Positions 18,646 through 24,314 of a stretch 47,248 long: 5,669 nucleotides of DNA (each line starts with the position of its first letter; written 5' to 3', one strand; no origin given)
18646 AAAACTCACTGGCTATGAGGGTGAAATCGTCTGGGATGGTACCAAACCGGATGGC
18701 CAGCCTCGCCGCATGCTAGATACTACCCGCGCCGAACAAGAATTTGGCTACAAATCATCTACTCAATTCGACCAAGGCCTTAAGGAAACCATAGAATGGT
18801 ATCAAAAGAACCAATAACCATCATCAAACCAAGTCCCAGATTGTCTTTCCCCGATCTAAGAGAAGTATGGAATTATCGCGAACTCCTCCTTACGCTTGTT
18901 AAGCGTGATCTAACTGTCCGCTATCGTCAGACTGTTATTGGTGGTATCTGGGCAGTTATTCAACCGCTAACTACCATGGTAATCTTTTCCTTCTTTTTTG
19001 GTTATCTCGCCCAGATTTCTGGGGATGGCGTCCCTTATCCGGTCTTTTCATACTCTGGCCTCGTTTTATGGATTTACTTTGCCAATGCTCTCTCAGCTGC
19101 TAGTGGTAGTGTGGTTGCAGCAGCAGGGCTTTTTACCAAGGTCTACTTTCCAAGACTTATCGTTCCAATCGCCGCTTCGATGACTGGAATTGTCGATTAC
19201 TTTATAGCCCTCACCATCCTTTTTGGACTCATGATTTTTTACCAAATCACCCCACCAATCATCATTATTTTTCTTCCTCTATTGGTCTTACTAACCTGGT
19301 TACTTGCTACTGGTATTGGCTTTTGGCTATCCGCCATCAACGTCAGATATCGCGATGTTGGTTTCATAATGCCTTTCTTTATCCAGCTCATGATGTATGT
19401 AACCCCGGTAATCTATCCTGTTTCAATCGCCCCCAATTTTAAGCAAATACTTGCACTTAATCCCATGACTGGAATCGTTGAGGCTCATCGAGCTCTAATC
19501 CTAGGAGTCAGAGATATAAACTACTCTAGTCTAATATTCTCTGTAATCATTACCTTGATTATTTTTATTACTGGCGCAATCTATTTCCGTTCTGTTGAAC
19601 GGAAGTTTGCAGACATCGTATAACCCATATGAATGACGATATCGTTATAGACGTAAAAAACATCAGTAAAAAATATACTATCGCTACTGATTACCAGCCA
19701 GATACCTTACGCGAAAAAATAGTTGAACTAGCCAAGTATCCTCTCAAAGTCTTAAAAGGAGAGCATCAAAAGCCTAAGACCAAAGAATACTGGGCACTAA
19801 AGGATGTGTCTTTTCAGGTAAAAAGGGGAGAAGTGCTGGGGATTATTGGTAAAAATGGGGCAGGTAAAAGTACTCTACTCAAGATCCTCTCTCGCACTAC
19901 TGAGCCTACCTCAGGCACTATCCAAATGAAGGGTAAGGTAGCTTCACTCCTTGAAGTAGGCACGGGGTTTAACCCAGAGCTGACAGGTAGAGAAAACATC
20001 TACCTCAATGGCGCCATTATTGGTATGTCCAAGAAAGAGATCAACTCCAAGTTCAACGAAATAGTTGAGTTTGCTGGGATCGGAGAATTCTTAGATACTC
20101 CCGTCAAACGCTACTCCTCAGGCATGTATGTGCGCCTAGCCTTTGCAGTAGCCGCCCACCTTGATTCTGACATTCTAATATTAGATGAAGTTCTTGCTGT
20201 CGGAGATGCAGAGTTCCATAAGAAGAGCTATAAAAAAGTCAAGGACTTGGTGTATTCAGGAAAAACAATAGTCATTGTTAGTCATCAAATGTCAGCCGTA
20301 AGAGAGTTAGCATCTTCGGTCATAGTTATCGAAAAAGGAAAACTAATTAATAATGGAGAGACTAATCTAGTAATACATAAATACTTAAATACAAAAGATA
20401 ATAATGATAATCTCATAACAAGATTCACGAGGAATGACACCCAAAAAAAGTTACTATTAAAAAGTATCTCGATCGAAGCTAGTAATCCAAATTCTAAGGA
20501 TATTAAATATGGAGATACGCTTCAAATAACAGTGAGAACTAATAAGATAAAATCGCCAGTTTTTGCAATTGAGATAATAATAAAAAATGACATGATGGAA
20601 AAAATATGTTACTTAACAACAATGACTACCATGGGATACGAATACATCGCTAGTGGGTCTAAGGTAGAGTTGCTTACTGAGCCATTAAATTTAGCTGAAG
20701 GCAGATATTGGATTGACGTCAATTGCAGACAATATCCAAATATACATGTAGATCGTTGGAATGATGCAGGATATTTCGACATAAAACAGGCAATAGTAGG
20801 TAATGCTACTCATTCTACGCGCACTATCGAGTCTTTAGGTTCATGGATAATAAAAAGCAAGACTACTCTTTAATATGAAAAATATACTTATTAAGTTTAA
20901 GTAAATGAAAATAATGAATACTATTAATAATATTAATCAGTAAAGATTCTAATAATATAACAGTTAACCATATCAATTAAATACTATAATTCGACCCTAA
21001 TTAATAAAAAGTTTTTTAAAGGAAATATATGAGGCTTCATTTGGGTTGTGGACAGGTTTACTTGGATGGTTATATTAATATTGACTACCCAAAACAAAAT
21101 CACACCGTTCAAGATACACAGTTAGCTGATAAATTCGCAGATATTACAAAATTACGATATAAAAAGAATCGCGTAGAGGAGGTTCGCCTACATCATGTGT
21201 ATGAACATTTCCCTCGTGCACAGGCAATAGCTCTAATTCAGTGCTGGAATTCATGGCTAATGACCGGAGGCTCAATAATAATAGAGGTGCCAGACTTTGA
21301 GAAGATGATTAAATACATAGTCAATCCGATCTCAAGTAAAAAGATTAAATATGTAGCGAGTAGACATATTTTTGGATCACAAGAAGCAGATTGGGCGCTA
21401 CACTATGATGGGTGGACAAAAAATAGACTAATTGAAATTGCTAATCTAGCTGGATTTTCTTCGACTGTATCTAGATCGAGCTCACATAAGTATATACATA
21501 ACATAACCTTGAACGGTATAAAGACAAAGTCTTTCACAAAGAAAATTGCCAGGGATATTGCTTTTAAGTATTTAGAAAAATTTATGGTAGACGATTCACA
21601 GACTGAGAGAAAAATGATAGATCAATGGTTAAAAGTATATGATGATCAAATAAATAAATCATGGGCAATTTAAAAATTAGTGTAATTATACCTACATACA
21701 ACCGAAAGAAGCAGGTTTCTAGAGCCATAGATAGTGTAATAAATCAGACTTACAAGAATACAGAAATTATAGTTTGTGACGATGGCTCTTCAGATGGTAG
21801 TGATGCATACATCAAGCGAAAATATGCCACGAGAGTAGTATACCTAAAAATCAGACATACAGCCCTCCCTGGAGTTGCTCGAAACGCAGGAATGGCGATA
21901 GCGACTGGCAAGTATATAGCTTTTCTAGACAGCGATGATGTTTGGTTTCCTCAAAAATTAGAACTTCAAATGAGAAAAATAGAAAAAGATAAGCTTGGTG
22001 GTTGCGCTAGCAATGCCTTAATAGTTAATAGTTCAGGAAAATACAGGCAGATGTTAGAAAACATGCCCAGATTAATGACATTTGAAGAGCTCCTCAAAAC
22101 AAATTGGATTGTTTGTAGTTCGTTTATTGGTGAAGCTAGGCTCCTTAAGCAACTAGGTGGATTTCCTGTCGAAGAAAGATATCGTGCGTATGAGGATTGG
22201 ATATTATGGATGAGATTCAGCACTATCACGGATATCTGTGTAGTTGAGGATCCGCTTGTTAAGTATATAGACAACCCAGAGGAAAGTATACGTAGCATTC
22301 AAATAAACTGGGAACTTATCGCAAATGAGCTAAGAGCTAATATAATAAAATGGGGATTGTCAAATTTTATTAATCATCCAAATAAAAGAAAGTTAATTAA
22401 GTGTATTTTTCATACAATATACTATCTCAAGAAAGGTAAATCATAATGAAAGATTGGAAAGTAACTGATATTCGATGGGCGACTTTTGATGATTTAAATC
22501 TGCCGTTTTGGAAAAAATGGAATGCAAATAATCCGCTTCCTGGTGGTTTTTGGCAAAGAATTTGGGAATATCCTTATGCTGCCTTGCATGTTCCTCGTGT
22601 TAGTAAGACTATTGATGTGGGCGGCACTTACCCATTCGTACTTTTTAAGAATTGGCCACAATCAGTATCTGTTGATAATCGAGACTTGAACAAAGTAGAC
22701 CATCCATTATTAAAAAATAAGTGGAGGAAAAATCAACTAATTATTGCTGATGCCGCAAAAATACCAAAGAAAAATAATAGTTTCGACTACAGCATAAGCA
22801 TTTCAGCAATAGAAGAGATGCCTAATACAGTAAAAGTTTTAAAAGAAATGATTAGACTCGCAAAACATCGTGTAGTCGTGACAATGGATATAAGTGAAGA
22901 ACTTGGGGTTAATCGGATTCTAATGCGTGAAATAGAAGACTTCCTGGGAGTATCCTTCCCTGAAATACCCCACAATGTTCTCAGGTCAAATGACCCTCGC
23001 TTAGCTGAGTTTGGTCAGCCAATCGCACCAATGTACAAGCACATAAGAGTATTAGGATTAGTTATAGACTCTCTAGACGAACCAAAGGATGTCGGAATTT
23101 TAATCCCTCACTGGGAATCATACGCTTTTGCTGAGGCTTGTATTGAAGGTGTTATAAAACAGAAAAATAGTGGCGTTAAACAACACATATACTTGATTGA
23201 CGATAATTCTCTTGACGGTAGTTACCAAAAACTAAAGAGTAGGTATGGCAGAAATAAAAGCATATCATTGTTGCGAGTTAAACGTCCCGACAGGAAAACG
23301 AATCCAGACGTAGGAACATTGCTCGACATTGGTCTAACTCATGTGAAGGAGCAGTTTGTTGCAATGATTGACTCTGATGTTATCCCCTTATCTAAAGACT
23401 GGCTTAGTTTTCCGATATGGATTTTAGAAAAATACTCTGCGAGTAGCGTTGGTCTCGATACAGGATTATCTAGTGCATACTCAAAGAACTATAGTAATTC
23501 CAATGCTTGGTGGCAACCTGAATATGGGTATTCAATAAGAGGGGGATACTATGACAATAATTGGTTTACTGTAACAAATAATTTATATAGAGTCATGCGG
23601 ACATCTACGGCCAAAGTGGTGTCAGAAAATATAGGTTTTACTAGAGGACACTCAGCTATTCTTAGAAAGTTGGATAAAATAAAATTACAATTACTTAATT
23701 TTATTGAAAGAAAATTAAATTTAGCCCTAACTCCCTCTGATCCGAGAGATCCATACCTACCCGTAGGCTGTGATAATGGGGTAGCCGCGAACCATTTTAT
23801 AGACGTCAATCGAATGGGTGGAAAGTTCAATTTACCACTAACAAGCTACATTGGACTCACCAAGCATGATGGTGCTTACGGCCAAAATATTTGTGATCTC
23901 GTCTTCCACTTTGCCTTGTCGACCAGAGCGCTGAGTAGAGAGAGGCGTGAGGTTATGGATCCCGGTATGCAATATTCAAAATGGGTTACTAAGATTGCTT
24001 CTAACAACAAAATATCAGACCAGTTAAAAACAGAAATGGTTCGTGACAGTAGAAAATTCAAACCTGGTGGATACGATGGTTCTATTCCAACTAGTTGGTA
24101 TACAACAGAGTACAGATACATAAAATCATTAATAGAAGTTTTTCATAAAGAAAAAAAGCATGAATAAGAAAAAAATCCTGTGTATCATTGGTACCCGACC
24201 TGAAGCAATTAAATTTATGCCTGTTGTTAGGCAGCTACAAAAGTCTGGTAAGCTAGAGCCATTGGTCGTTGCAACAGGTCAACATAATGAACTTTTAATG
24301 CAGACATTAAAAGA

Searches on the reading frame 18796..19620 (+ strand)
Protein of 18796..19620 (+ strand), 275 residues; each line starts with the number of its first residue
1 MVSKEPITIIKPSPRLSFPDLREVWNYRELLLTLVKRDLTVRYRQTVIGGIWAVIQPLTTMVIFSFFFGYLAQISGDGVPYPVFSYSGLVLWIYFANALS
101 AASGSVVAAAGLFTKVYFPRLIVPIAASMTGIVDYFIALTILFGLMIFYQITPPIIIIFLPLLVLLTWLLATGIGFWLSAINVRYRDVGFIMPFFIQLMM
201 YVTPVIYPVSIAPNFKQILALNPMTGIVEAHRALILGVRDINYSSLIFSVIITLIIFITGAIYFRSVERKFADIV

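Call 3: search_protein_families(library=pfam, proteins=[window:18796-19620:+], max_evalue=0.01)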
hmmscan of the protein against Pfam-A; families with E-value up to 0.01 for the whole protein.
window:18796-19620:+ (275 aa): 2 families
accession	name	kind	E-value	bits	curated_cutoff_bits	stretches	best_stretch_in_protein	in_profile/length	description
PF01061.29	ABC2_membrane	-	2.1e-16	60.6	26.9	1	30-235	2-210/211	ABC-2 type transporter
PF12698.13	ABC2_membrane_3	-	0.00039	20.1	31.6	1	134-261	214-346/347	ABC-2 family transporter protein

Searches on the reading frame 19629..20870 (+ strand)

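Call 3: search_protein_families(library=pfam, proteins=[window:19629-20870:+], max_evalue=0.01)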
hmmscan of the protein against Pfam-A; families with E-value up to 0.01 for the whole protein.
window:19629-20870:+ (414 aa): 4 families
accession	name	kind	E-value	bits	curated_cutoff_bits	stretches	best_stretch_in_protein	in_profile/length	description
PF00005.33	ABC_tran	-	3.8e-26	92.8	25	1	57-188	1-135/137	ABC transporter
PF14524.12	Wzt_C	-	1.6e-08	35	30.4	1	274-386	9-130/143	Wzt C-terminal domain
PF13304.12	AAA_21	-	0.00036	21.1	27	1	71-89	3-21/304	AAA domain, putative AbiEii toxin, Type IV TA system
PF13555.12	AAA_29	-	0.0033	17.6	27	1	60-84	15-39/61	P-loop containing region of AAA domain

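Call 64: search_protein_families(library=ncbifam, proteins=[window:19629-20870:+], max_evalue=0.00001)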
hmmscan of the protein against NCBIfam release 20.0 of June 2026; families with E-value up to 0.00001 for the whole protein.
window:19629-20870:+ (414 aa): 181 families (the best 25 are shown)
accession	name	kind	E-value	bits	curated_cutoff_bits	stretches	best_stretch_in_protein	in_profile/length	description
NF010065.0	PRK13545.1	equivalog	2.7e-57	194.7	538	1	40-276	22-257/549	teichoic acids export protein ATP-binding subunit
NF050108.1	galactan_ABC_ATP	equivalog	3.8e-54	183.4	400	1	55-253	43-241/244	galactan export ABC transporter ATP-binding subunit Wzt/RfbE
NF010066.0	PRK13546.1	equivalog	1.5e-51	175.3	320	1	48-254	31-236/264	teichoic acids export ABC transporter ATP-binding subunit TagH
TIGR01188.1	drrA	subfamily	6.9e-38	130.6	312.45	1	53-309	5-268/302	daunorubicin resistance ABC transporter, ATP-binding protein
NF010060.0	PRK13537.1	equivalog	3.1e-31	108.4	521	1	53-251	27-236/314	nodulation factor ABC transporter ATP-binding protein NodI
TIGR04521.1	ECF_ATPase_2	equivalog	3.2e-31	108.4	330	2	123-259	105-245/279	energy-coupling factor transporter ATPase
NF010059.0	PRK13536.1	equivalog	2.4e-28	98.9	549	1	56-251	58-264/342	nodulation factor ABC transporter ATP-binding protein NodI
TIGR01288.1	nodI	equivalog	7.4e-28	97.4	424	1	57-252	20-226/303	nodulation factor ABC transporter ATP-binding protein NodI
TIGR04520.1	ECF_ATPase_1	equivalog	1.5e-27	96.7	315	2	132-251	107-226/269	energy-coupling factor transporter ATPase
NF040933.2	ABC_arch_GlcV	equivalog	4e-26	91.7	450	1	50-253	15-234/357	glucose ABC transporter ATP-binding protein GlcV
TIGR03740.1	galliderm_ABC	subfamily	1.1e-24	87.4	309.75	1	50-245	9-208/223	lantibiotic protection ABC transporter ATP-binding subunit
NF010170.0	PRK13651.1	equivalog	5.6e-24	84.6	432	2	122-259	125-263/308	cobalt transporter ATP-binding subunit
TIGR01166.1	cbiO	subfamily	8.4e-24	84.1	211.8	2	56-103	7-54/190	cobalt ABC transporter, ATP-binding protein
TIGR00968.1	3a0106s01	subfamily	1.9e-23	83.2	342.75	1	53-248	12-218/237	sulfate ABC transporter ATP-binding protein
TIGR03522.1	GldA_ABC_ATP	equivalog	2.2e-23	83.2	402.6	1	55-269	16-235/301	gliding motility-associated ABC transporter ATP-binding subunit GldA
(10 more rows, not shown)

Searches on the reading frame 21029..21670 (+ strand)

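Call 14: search_protein_families(library=pfam, proteins=[window:21029-21670:+], max_evalue=0.0001)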
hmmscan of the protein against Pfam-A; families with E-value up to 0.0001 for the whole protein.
window:21029-21670:+ (214 aa): 0 families

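Call 66: search_protein_families(library=pfam, proteins=[window:21029-21670:+], max_evalue=5)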
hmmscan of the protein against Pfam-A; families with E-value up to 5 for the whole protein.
window:21029-21670:+ (214 aa): 2 families
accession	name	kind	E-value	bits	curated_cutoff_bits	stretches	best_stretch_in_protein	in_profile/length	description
PF13489.12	Methyltransf_23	-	0.069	13.3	27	1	34-89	67-120/164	Methyltransferase domain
PF10835.13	DUF2573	-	0.13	13.1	22.8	1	32-78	10-55/78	Protein of unknown function (DUF2573)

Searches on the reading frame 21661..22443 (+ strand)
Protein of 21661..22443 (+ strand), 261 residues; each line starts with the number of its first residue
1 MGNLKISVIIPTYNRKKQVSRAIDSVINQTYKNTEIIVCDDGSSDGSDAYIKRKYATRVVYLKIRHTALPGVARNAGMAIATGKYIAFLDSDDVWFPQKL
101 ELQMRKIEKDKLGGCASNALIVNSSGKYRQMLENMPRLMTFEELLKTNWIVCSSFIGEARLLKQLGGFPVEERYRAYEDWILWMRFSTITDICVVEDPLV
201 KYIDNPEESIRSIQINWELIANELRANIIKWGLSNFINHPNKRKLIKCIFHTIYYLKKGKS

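Call 14: search_protein_families(library=pfam, proteins=[window:21661-22443:+], max_evalue=0.0001)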
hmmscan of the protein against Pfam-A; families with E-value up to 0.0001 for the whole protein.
window:21661-22443:+ (261 aa): 3 families
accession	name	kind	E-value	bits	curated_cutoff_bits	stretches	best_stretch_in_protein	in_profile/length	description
PF00535.33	Glycos_transf_2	-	1.3e-33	116.8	23.3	1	7-147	1-145/168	Glycosyl transferase family 2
PF10111.15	Glyco_tranf_2_2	-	2.8e-14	53.7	27.3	1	7-190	1-203/276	Glycosyltransferase like family 2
PF13641.12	Glyco_tranf_2_3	-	1.4e-11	45.3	27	1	6-186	3-194/230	Glycosyltransferase like family 2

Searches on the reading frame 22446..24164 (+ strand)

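Call 14: search_protein_families(library=pfam, proteins=[window:22446-24164:+], max_evalue=0.0001)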
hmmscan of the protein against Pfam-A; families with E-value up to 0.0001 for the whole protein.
window:22446-24164:+ (573 aa): 3 families
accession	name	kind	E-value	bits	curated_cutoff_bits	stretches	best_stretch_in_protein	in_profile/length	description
PF00535.33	Glycos_transf_2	-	3.1e-07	30.9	23.3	1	218-321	2-97/168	Glycosyl transferase family 2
PF08241.18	Methyltransf_11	-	3.4e-05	24.9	21.2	1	88-141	33-89/95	Methyltransferase domain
PF13847.12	Methyltransf_31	-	7.8e-05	22.8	27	0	97-148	57-110/145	Methyltransferase domain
